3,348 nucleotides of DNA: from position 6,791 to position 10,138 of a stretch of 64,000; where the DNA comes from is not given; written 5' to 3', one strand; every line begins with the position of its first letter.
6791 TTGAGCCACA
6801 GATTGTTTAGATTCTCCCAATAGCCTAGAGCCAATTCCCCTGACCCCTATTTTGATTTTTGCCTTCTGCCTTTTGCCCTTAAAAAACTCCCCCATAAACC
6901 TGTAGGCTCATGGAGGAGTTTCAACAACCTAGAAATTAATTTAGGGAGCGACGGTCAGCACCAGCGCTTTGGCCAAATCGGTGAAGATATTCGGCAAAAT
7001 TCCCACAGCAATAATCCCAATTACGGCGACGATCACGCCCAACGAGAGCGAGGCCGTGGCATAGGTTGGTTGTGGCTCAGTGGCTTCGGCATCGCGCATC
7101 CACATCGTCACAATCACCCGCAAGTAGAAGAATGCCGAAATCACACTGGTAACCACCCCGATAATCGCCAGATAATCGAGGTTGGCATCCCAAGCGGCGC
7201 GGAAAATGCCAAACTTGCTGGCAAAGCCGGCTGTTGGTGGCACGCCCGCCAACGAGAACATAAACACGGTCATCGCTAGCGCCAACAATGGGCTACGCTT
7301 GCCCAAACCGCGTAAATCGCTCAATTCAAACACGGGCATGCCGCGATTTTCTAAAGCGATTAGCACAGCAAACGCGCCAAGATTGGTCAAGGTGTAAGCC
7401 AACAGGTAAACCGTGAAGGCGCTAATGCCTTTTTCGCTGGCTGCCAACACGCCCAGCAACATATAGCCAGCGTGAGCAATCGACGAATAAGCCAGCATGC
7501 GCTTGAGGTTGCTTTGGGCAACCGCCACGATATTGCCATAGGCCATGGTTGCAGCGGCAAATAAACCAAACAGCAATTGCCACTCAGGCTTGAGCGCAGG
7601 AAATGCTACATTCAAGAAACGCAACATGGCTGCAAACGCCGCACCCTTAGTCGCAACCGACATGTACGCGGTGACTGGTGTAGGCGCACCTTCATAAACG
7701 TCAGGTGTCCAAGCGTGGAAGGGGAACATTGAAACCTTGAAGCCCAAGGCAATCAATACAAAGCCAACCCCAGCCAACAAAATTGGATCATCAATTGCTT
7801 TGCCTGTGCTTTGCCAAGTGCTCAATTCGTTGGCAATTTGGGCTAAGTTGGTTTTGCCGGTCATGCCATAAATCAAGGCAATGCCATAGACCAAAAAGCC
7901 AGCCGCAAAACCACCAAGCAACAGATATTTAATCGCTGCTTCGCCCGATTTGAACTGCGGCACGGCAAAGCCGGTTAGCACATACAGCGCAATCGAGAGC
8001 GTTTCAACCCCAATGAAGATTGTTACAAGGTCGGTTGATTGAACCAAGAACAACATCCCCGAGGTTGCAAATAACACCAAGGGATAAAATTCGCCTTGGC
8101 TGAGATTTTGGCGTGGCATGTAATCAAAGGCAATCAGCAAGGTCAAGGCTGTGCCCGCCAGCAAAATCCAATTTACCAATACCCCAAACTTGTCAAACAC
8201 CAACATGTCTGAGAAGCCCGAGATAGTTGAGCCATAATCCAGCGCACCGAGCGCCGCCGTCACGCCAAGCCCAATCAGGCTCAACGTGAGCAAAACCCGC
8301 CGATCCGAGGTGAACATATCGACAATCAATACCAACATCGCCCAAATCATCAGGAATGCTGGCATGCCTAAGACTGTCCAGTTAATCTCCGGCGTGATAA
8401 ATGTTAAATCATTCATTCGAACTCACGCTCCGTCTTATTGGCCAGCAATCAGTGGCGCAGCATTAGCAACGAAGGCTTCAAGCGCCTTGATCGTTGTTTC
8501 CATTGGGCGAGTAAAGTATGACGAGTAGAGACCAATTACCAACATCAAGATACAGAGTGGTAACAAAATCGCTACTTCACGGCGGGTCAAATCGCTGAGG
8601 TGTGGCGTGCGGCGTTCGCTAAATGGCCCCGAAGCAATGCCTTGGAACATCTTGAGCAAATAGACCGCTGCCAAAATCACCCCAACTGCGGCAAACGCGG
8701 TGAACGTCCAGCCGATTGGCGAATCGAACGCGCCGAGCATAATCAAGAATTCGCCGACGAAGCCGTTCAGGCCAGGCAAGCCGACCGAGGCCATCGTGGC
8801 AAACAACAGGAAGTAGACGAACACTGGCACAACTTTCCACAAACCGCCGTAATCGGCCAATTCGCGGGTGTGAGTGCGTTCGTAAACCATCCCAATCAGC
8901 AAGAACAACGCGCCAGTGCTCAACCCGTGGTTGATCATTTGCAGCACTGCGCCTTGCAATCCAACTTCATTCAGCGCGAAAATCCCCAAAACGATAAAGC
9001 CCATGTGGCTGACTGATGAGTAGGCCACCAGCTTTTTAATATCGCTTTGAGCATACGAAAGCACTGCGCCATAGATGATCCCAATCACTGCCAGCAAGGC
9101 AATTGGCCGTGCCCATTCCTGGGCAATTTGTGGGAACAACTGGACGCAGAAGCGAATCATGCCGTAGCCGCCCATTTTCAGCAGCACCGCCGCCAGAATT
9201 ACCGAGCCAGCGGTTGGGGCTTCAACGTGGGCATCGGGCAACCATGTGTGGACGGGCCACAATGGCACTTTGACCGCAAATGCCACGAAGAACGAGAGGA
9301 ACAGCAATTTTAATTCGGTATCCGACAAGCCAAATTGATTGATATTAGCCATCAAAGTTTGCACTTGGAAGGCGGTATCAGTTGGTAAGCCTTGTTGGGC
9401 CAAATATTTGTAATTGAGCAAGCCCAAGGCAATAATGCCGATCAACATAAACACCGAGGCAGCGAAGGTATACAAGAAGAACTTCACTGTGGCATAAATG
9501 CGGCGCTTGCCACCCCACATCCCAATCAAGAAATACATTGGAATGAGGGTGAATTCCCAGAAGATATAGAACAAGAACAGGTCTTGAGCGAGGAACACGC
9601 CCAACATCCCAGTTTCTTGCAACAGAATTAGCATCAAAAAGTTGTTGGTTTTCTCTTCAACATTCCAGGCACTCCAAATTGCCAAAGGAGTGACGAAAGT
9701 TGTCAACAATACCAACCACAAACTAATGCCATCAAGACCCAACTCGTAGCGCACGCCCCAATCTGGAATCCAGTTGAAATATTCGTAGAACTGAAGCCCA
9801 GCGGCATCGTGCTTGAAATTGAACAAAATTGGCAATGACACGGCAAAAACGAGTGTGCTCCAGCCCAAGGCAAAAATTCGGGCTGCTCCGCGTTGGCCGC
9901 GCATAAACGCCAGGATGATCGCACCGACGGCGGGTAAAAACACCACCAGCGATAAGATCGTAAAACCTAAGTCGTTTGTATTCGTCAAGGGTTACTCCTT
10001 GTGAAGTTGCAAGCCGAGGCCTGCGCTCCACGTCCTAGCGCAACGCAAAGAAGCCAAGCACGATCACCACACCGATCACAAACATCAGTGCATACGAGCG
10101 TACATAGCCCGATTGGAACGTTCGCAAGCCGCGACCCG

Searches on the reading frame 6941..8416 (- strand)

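Call 78: search_protein_families(library=pfam, proteins=[window:6941-8416:-], max_evalue=0.00001)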
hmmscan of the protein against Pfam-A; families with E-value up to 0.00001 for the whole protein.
window:6941-8416:- (491 aa): 1 family
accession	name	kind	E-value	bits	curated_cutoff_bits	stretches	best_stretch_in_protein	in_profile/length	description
PF00361.26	Proton_antipo_M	-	6.1e-77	259.2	21.5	1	127-427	1-294/294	NADH:quinone oxidoreductase/Mrp antiporter, TM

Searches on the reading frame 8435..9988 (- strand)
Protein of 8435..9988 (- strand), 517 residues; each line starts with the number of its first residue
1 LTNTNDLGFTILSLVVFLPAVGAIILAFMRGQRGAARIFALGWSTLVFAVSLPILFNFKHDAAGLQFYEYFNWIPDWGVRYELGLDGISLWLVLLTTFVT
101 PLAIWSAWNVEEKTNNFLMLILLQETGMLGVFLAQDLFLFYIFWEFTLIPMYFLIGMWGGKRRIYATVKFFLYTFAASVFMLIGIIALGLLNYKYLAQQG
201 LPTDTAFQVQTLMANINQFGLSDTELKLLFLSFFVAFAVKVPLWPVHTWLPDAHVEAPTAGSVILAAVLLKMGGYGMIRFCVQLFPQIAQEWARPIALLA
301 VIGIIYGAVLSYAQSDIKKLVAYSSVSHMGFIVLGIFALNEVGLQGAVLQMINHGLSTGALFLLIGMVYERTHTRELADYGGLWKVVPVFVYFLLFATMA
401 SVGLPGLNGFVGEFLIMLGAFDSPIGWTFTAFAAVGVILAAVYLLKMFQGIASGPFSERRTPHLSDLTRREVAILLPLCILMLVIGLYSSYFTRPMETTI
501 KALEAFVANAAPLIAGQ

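Call 78: search_protein_families(library=pfam, proteins=[window:8435-9988:-], max_evalue=0.00001)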
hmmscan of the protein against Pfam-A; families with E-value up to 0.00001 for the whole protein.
window:8435-9988:- (517 aa): 1 family
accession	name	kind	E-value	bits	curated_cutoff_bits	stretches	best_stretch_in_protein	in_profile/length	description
PF00361.26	Proton_antipo_M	-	3.7e-80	269.7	21.5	1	134-432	1-287/294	NADH:quinone oxidoreductase/Mrp antiporter, TM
